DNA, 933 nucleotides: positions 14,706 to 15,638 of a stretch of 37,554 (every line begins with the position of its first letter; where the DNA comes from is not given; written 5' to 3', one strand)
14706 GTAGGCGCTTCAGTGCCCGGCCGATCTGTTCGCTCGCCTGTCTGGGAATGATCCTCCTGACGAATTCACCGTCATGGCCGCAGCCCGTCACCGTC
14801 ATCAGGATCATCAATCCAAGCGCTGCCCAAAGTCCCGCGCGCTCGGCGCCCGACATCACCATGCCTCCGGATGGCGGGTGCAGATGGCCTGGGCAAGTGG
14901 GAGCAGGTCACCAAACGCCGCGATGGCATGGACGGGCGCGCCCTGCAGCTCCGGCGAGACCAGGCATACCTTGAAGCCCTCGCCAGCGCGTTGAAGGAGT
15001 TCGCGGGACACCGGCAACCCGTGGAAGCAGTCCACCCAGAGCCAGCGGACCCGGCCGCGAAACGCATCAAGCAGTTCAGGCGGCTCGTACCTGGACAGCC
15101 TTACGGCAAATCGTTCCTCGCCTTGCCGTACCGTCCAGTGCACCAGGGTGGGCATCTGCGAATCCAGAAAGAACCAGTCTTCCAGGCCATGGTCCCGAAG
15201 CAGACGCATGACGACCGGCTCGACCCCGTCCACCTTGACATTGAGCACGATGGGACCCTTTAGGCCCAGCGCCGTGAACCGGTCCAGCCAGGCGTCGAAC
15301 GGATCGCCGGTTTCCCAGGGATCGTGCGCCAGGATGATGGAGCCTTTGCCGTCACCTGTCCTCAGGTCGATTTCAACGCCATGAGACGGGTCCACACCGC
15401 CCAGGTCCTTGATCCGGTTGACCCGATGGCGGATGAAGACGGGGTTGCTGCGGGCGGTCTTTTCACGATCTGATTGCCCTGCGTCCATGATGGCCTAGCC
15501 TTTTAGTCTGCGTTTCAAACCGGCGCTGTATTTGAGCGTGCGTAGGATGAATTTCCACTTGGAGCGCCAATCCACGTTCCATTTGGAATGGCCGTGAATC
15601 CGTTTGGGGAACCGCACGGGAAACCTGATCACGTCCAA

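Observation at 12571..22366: Nine-gene translationally coupled operon combining three envelope-modification functions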

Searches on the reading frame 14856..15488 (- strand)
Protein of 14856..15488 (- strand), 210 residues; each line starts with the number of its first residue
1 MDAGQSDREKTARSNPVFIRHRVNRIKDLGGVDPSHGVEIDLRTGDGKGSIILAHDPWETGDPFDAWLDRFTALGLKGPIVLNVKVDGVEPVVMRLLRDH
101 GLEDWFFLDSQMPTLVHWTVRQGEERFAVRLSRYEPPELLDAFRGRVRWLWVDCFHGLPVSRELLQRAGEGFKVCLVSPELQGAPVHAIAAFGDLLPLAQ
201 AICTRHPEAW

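Call 4: search_protein_families(library=pfam, proteins=[window:14856-15488:-], max_evalue=0.01)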
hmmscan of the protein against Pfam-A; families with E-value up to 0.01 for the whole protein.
window:14856-15488:- (210 aa): 0 families

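Call 5: search_protein_families(library=ncbifam, proteins=[window:14856-15488:-], max_evalue=0.01)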
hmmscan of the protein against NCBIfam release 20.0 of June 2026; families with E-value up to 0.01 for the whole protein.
window:14856-15488:- (210 aa): 0 families

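Call 23: search_solved_structures(query=window:14856-15488:-, max_evalue=10)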
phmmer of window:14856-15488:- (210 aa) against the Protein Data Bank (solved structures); distinct sequences matched with E-value up to 10: 2.
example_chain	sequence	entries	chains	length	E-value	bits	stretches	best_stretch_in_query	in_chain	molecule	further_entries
3j6b_d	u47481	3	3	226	1.1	11.8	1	44-94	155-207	Mitochondrial homologous recombination protein 1 | Large ribosomal subunit protein mL67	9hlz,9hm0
5mrc_d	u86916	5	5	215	1.3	11.6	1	44-85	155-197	mL67 | Large ribosomal subunit protein mL67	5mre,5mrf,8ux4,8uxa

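Call 25: find_homologous_proteins(query=window:14856-15488:-)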
Query window:14856-15488:- (210 aa): 1524 proteins with E <= 0.001 among 1729 candidates; the best 120 are listed.
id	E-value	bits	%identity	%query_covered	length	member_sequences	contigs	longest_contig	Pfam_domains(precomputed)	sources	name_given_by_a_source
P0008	6.2e-142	489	100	100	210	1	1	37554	-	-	-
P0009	1.1e-83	298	66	93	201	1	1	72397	-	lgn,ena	-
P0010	8.3e-80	286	63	95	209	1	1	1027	-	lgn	-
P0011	6.8e-79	283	65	95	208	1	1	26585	-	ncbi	-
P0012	7.6e-78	279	62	95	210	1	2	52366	-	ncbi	-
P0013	9.3e-77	276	62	95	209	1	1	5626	-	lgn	-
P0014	4.9e-74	267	61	93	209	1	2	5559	-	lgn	-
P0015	1.7e-73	265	62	93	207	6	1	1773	-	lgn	-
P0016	1.1e-71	259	59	95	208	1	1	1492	-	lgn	-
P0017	9.3e-70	253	59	90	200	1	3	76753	-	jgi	-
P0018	1.5e-67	245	55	93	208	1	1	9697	-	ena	-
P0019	5.9e-66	240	56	93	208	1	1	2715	-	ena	-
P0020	4.1e-64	234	56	92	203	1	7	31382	-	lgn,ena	-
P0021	6.5e-62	227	50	92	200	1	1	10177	-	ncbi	-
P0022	1.6e-60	222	53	92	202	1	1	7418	-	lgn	-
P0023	5.9e-60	221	48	92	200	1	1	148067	-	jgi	jgi:hypothetical protein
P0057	5.9e-53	198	47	92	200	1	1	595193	-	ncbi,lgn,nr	ncbi:MAG: hypothetical protein KCHDKBKB_00459 [Elusimicrobia bacterium]|nr:hypothetical protein [Elu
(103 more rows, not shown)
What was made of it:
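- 14856..15488 (-): Cytoplasmic GDPD/PI-PLC-like TIM-barrel protein (210 aa). The most conserved marker of the cassette. 1524 homologues (call 25).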

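Call 27: find_encoding_contigs(protein=P0012, flank=10000, max_places=1)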
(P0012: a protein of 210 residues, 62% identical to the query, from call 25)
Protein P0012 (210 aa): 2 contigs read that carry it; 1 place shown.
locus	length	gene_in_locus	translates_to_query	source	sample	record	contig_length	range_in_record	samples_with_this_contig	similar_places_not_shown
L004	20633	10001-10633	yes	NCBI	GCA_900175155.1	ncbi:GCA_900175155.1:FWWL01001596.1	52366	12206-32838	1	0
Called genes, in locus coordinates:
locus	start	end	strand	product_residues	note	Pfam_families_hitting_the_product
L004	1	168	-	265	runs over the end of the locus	PF00111:Fer2, PF13510:Fer2_4, PF00037:Fer4 (faint), PF14697:Fer4_21, PF12838:Fer4_7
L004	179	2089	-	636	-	PF01512:Complex1_51K, PF10531:SLBB (weak), PF10589:NADH_4Fe-4S, PF12838:Fer4_7 (weak), PF13187:Fer4_9 (weak), PF13237:Fer4_10 (weak), PF00037:Fer4 (weak)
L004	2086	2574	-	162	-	PF01257:2Fe-2S_thioredx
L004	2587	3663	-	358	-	PF02775:TPP_enzyme_C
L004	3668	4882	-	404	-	PF01855:POR_N, PF02780:Transketolase_C, PF17147:PFOR_II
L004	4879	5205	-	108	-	PF12797:Fer4_2 (faint), PF00037:Fer4 (weak), PF12837:Fer4_6 (faint), PF14697:Fer4_21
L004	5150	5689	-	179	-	PF01558:POR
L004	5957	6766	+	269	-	-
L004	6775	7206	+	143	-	PF04138:GtrA_DPMS_TM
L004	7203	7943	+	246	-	PF00535:Glycos_transf_2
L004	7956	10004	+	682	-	-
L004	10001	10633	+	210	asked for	-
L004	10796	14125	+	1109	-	PF11617:Cu-binding_MopE (faint)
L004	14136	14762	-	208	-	PF06439:3keto-disac_hyd, PF19763:DUF6250 (faint), PF13385:Laminin_G_3 (weak), PF12248:Methyltransf_FA (weak)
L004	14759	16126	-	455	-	PF13672:PP2C_2, PF00481:PP2C, PF07228:SpoIIE (faint), PF00027:cNMP_binding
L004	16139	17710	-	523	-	PF13372:Alginate_exp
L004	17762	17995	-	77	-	-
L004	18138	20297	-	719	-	PF01435:Peptidase_M48, PF05099:TerB (weak)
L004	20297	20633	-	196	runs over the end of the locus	PF04011:LemA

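Call 28: find_encoding_contigs(protein=P0023, flank=10000, max_places=1)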
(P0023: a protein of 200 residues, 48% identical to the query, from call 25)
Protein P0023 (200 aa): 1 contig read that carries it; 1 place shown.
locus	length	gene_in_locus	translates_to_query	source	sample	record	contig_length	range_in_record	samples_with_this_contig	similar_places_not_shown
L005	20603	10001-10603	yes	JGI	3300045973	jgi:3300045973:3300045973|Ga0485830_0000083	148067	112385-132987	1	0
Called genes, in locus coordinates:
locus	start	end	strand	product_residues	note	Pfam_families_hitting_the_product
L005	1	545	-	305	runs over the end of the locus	PF00535:Glycos_transf_2 (weak)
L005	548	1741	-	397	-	PF00535:Glycos_transf_2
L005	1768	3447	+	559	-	-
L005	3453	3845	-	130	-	PF04138:GtrA_DPMS_TM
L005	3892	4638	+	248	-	PF00702:Hydrolase, PF13419:HAD_2, PF13242:Hydrolase_like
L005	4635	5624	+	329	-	PF00596:Aldolase_II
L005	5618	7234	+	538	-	PF00483:NTP_transferase (faint), PF12804:NTP_transf_3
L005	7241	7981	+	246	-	PF00535:Glycos_transf_2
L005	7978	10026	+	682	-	PF00485:PRK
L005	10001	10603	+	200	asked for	-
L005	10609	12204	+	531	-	-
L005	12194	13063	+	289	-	PF00535:Glycos_transf_2 (weak)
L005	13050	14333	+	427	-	PF00535:Glycos_transf_2, PF10111:Glyco_tranf_2_2 (weak), PF13641:Glyco_tranf_2_3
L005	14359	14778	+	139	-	PF05523:FdtA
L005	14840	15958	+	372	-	PF00155:Aminotran_1_2 (weak), PF01041:DegT_DnrJ_EryC1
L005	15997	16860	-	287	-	PF05721:PhyH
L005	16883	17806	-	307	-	-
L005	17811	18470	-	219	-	PF25084:LbH_EIF2B (faint), PF00132:Hexapep, PF14602:Hexapep_2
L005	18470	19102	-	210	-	PF13649:Methyltransf_25 (weak)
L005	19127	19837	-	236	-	PF08889:WbqC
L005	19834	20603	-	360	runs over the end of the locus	PF01041:DegT_DnrJ_EryC1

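Call 29: find_encoding_contigs(protein=P0057, flank=10000, max_places=1)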
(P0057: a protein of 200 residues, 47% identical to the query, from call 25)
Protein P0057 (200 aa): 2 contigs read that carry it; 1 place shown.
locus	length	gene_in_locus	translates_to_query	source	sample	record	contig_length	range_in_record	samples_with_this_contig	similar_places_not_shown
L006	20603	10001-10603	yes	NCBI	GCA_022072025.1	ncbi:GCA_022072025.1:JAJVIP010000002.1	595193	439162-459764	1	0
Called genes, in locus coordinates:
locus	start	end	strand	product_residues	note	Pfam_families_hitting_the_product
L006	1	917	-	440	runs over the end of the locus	-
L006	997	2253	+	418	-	PF01041:DegT_DnrJ_EryC1, PF01212:Beta_elim_lyase (weak), PF01041:DegT_DnrJ_EryC1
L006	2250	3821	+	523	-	-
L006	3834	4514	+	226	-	PF00702:Hydrolase, PF03031:NIF (faint), PF13419:HAD_2, PF13242:Hydrolase_like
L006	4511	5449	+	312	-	PF00596:Aldolase_II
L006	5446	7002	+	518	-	PF01128:IspD (faint), PF12804:NTP_transf_3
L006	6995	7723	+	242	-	PF00535:Glycos_transf_2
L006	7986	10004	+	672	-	PF00485:PRK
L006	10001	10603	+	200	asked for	-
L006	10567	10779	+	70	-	-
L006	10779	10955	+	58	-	-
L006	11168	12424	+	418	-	PF03721:UDPG_MGDP_dh_N, PF00984:UDPG_MGDP_dh, PF03720:UDPG_MGDP_dh_C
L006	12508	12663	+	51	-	-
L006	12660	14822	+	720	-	PF08240:ADH_N (faint), PF00107:ADH_zinc_N, PF01408:GFO_IDH_MocA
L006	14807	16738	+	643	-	PF13522:GATase_6, PF13537:GATase_7, PF00733:Asn_synthase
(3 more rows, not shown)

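Call 39: find_related_loci(query=A2, collection=genome_contigs, flank=10000)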
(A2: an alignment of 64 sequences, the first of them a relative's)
Query A2 (210 aa) in genome_contigs; peptide patterns used: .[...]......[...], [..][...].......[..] (x = any residue, [..] = any of these).
599 stretches matched a pattern (row limit reached: there are more); 575 encode a relative of the query (tblastn E <= 1e-3); the best 80 are kept; 80 distinct loci.
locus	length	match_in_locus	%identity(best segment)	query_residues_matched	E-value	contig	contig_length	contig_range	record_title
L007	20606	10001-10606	64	9-210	2e-79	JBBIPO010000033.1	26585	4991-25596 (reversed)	MAG: Deltaproteobacteria bacterium isolate TCF170221_bin_304 NODE_2079_length_26585_cov_9.357105, whole genome shotgun s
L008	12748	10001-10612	47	8-210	4e-64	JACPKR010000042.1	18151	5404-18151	MAG: Deltaproteobacteria bacterium isolate NC_groundwater_500_Ag_S-0.1um_48_30 S35_SO-1_scaffold_225817, whole genome sh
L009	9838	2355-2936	48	18-210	4e-63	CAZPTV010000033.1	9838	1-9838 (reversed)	MAG TPA_asm: uncultured Bacteriovoracaceae bacterium isolate SRP173033_co2_230 genome assembly, contig: NODE_3892_length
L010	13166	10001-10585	52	17-210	7e-63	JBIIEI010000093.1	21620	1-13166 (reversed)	MAG: Silvanigrellaceae bacterium isolate ME2000-09-26pf_3300044610_group1_bin154 Rohwer_bin1149_scaffold_1348_c1, whole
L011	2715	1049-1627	52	18-210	2e-62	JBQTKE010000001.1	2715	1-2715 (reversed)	MAG: Myxococcaceae bacterium isolate SAW187 c_000000068687, whole genome shotgun sequence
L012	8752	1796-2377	49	18-210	4e-62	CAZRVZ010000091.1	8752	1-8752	MAG TPA_asm: uncultured Pseudobdellovibrionaceae bacterium isolate binchicken_co203_350 genome assembly, contig: k141_41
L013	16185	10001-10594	48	14-210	2e-61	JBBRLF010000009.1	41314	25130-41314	MAG: candidate division WWE3 bacterium isolate La1_concoct.242 LA1C_C.242_k141_3325141L_41314_cov_11.0000, whole genome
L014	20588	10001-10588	44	16-210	1e-60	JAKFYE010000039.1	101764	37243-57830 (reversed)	MAG: Bdellovibrionales bacterium isolate ND5_Bin_38_2 ND5_0000167, whole genome shotgun sequence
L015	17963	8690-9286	43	13-210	7e-60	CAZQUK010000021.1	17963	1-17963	MAG TPA_asm: uncultured Oligoflexia bacterium isolate SRP062349_co3_121 genome assembly, contig: NODE_1424_length_17963_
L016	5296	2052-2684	46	3-210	5e-59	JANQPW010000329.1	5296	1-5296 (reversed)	MAG: Silvanigrellales bacterium isolate IP29b_bin.18 k99_1818482, whole genome shotgun sequence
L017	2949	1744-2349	46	11-210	5e-58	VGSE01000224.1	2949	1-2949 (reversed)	MAG: Deltaproteobacteria bacterium isolate K_Offshore_120m_m2_196 K_Offshore_120m_m2_196_Ga0194131_10048049, whole genom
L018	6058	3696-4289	48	15-210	4e-58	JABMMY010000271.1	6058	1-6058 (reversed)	MAG: Deltaproteobacteria bacterium isolate bin.416 k141_4599303, whole genome shotgun sequence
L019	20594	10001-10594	46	15-210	1e-57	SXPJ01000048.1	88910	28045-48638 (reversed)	MAG: Bdellovibrionales bacterium isolate F1-120-MAGs249 F1-120__c381505, whole genome shotgun sequence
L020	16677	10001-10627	42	4-210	2e-57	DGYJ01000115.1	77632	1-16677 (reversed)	MAG TPA_asm: Bdellovibrionaceae bacterium UBA5009 UBA5009_contig_3681, whole genome shotgun sequence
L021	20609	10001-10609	44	10-210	2e-57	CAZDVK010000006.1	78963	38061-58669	MAG TPA_asm: uncultured Verrucomicrobiales bacterium isolate SRP257259_co1_28 genome assembly, contig: NODE_280_length_7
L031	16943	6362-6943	41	18-210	7e-55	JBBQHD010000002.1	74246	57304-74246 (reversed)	MAG: Bdellovibrionales bacterium isolate Co_metawrap_923 Cmw_923_k141_2008127_length_74246_cov_9.9995, whole genome shot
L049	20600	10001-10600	41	8-210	2e-47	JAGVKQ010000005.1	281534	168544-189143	MAG: Candidatus Caenarcanales bacterium isolate SW_12 c_000000016446, whole genome shotgun sequence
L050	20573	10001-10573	45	18-210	2e-47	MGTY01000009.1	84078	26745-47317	MAG: Elusimicrobia bacterium GWA2_69_24 gwa2_scaffold_1125, whole genome shotgun sequence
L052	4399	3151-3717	41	17-210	1e-46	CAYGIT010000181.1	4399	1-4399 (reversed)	MAG TPA_asm: uncultured bacterium isolate ERP113451_co3_34 genome assembly, contig: NODE_21000_length_4399_cov_5.927486,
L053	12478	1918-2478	42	19-210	4e-46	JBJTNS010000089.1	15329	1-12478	MAG: Chitinophagaceae bacterium isolate samp_4450_semibin_108 samp_4450_574054, whole genome shotgun sequence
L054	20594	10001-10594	41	13-210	3e-46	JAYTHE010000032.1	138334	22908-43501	MAG: Candidatus Omnitrophota bacterium isolate GFS_2494 GFS_2494_31, whole genome shotgun sequence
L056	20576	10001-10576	41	14-210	6e-46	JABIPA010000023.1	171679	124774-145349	MAG: bacterium isolate SI072_bin107 k141_758275, whole genome shotgun sequence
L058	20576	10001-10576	42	18-210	2e-45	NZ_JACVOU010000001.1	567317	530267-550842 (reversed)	Polynucleobacter bastaniensis strain AP-Basta-1000A-D1 NODE_1_length_567544_cov_140.202, whole genome shotgun sequence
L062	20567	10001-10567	40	17-210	9e-45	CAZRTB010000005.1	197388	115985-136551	MAG TPA_asm: uncultured Gammaproteobacteria bacterium isolate SRP150892_co1_95 genome assembly, contig: NODE_34_length_1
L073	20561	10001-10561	39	19-210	2e-43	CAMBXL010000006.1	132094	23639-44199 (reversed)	MAG: Chitinophaga pinensis isolate GE-03apr19-118 genome assembly, contig: GE-03apr19-C48, whole genome shotgun sequence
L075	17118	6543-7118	40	18-210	3e-43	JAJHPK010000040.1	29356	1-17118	MAG: Nitrosomonas sp. isolate GW-Mt58 NODE_88_length_29356_cov_19.312703, whole genome shotgun sequence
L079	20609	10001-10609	40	5-210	4e-43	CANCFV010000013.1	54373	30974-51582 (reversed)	MAG: Burkholderiales bacterium isolate JR-MC-A-240519-37 genome assembly, contig: JR-MC-A-240519-C219, whole genome shot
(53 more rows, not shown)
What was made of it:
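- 575 or more loci (call 39).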

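Call 41: predict_structure(alignment_id=A2)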
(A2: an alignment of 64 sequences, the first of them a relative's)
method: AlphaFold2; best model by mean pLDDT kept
length: 210 residues; sequences in the alignment: 64
mean_pLDDT: 95.1   pTM: 0.89
mean pLDDT of the five models: 95.1, 94.9, 94.7, 94.7, 94.5
residues with pLDDT >= 90: 195; 70-90: 2; 50-70: 13; < 50: 0
segments of 3 or more residues with pLDDT < 50: none
pLDDT, mean of each block of 10 residues (from residue 1): 57 86 98 98 96 97 98 98 98 98 98 98 98 94 98 97 97 98 98 98 98
secondary structure, 60 per line:
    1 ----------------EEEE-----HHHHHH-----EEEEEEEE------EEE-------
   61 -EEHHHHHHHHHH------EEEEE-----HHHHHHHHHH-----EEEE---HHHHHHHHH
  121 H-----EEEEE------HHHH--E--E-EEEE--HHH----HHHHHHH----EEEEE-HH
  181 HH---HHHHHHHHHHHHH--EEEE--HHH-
elements in order: E17-20 H26-31 E37-44 E51-53 H64-73 E80-84 H90-99 E105-108 H112-121 E127-131 H138-141 E149-152 H162-168 E173-177 H179-182 H186-198 E201-204
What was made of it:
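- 14856..15488 (-): AF2 pLDDT 95 (call 41).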

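Call 44: search_protein_families(library=pfam, proteins=[L005:7978-10026:+, L005:10609-12204:+, L005:1768-3447:+, L005:5618-7234:+, L004:7956-10004:+, L004:5957-6766:+], max_evalue=0.1)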
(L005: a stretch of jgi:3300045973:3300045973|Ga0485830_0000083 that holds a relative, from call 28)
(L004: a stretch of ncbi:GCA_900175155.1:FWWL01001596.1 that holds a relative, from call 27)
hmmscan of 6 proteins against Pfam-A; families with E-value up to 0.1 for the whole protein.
L005:7978-10026:+ (682 aa): 4 families
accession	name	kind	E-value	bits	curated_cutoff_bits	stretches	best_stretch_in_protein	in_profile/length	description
PF00485.24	PRK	-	8.8e-34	117.5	22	1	383-563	2-195/196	Phosphoribulokinase / Uridine kinase family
PF06414.18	Zeta_toxin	-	0.045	13.6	22.3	1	375-419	11-56/199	Zeta toxin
PF00005.33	ABC_tran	-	0.065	14.3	25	0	383-458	14-80/137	ABC transporter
PF13191.12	AAA_16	-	0.075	14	32.6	0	376-415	20-59/167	AAA ATPase domain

L005:10609-12204:+ (531 aa): 0 families

L005:1768-3447:+ (559 aa): 0 families

L005:5618-7234:+ (538 aa): 3 families
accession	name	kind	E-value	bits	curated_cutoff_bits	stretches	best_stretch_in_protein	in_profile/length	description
PF12804.13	NTP_transf_3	-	9.6e-23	81.6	27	2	15-148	5-131/160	MobA-like NTP transferase domain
PF00483.29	NTP_transferase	-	3.1e-10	40.5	21.2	2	16-194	7-186/245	Nucleotidyl transferase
PF01128.25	IspD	-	0.0011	19.2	27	0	9-65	1-55/221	2-C-methyl-D-erythritol 4-phosphate cytidylyltransferase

L004:7956-10004:+ (682 aa): 0 families

L004:5957-6766:+ (269 aa): 2 families
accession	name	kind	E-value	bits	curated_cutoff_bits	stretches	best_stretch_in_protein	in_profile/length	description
PF12804.13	NTP_transf_3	-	0.00015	22.4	27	1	7-136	5-129/160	MobA-like NTP transferase domain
PF06224.18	AlkZ-like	-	0.0091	16.1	25.9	1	83-169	222-314/329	DNA glycosylase AlkZ-like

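Call 45: fold_search(model_id=the predicted structure, library=pdb)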
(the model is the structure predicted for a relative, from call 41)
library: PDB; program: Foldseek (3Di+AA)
matches with E <= 10: 1267; with E <= 0.001: 23
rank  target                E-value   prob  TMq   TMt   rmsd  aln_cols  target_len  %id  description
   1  2o55                  7.4e-06  1.00  0.73  0.61   3.3       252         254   14  Crystal Structure of a putative glycerophosphodiester phosphodiesterase from Galdieria sulphuraria (released 2006-12-19)
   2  3i10                  1.0e-05  1.00  0.65  0.52   4.7       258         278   13  Crystal structure of Putative glycerophosphoryl diester phosphodiesterase (NP_812074.1) from BACTEROIDES THETAIOTAOMICRO (released 2009-07-21)
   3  2pz0_A                2.0e-05  1.00  0.62  0.56   4.9       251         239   13  Crystal structure of Glycerophosphodiester Phosphodiesterase (GDPD) from T. tengcongensis (released 2008-04-01)
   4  3qvq_D                4.1e-05  1.00  0.69  0.60   3.3       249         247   13  The structure of an Oleispira antarctica phosphodiesterase OLEI02445 in complex with the product sn-glycerol-3-phospha (released 2011-04-13)
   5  2pz0_B                4.1e-05  1.00  0.65  0.57   4.8       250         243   13  Crystal structure of Glycerophosphodiester Phosphodiesterase (GDPD) from T. tengcongensis (released 2008-04-01)
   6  3qvq_A                4.9e-05  1.00  0.68  0.58   3.5       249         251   14  The structure of an Oleispira antarctica phosphodiesterase OLEI02445 in complex with the product sn-glycerol-3-phospha (released 2011-04-13)
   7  3qvq_B                7.5e-05  1.00  0.69  0.59   3.4       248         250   14  The structure of an Oleispira antarctica phosphodiesterase OLEI02445 in complex with the product sn-glycerol-3-phospha (released 2011-04-13)
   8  3ch0                  7.9e-05  1.00  0.69  0.54   4.4       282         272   12  Crystal structure of glycerophosphoryl diester phosphodiesterase (YP_677622.1) from Cytophaga hutchinsonii ATCC 33406 at (released 2008-03-18)
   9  7e0v_C                8.4e-05  1.00  0.72  0.61   3.8       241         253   12  GDPD from Pyrococcus furiosus DSM 3638 (released 2022-02-09)
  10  3qvq_C                8.4e-05  1.00  0.68  0.58   3.7       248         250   15  The structure of an Oleispira antarctica phosphodiesterase OLEI02445 in complex with the product sn-glycerol-3-phospha (released 2011-04-13)
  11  9f5m_AAA              8.9e-05  1.00  0.66  0.60   3.6       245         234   14  Structure of the C-terminal domain of bacteriophage K gp155, native (released 2025-04-09)
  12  7e0v_A                1.5e-04  1.00  0.69  0.58   3.8       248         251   12  GDPD from Pyrococcus furiosus DSM 3638 (released 2022-02-09)
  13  7e2a                  1.5e-04  1.00  0.69  0.58   4.3       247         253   12  GDPD mutant from Pyrococcus furiosus DSM 3638 (released 2022-02-09)
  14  4r7o_F                1.6e-04  1.00  0.55  0.44   5.4       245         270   11  Crystal Structure of Putative Glycerophosphoryl Diester Phosphodiesterasefrom Bacillus anthraci (released 2014-09-10)
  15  1zcc_E                2.0e-04  1.00  0.62  0.57   4.6       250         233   14  Crystal structure of glycerophosphodiester phosphodiesterase from Agrobacterium tumefaciens str.C58 (released 2005-05-03)
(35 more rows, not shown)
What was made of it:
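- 14856..15488 (-): The top 17 Foldseek hits are GDPDs, with 2o55 at TMq 0.73 (call 45).
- On Glycerophosphodiester phosphodiesterase (Pfam GDPD, PF03009): The top 17 Foldseek hits are GDPDs, TMq 0.62-0.73 (call 45).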
